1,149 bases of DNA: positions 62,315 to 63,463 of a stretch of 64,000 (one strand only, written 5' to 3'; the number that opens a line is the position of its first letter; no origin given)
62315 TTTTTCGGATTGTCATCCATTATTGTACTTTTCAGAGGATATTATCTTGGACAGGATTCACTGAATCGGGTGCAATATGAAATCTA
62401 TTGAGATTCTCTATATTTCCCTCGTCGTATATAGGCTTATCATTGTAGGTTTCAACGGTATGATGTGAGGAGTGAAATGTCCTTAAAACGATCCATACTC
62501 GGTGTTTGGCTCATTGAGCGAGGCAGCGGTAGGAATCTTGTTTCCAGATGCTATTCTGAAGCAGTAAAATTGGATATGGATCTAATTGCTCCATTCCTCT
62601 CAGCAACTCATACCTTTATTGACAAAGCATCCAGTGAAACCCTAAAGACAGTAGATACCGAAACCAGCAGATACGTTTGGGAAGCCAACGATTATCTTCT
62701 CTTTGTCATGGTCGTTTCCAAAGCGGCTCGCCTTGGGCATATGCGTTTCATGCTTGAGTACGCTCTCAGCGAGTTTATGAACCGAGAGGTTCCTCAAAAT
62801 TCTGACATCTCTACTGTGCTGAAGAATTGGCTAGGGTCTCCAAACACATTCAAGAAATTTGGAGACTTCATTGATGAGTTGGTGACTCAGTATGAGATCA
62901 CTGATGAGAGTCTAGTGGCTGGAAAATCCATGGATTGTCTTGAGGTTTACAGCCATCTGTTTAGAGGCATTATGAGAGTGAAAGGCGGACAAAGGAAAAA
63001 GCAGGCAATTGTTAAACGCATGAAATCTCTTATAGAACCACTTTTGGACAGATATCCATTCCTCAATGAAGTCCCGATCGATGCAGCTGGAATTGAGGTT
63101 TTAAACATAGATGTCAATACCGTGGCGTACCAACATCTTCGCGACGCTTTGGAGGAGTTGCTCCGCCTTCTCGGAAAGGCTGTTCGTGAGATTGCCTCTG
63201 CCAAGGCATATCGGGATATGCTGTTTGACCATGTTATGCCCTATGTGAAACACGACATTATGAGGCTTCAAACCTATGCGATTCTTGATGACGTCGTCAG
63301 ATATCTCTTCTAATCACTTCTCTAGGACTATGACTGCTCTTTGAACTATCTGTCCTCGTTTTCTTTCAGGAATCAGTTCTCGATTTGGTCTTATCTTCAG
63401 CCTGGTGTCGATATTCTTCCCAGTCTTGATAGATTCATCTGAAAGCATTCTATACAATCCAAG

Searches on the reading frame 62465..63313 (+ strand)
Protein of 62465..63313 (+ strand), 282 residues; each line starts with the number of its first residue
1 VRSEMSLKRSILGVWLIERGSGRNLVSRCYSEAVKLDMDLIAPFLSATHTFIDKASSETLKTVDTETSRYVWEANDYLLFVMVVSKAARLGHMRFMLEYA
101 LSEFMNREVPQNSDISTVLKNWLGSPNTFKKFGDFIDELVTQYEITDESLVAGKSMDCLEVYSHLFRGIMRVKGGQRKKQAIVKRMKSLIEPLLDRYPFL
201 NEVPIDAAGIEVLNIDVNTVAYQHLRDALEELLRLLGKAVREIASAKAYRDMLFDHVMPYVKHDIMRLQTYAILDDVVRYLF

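Call 3: search_protein_families(library=pfam, proteins=[window:62465-63313:+], max_evalue=0.1)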
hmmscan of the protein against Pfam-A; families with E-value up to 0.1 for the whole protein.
window:62465-63313:+ (282 aa): 2 families
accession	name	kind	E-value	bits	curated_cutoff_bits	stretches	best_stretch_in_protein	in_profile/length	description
PF19036.6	Fuz_longin_1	-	0.019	15.6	26.1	1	40-100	28-86/125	First Longin domain of FUZ, MON1 and HPS1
PF03112.19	DUF244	-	0.061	13.6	22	0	132-206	55-127/161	Uncharacterized protein family (ORF7) DUF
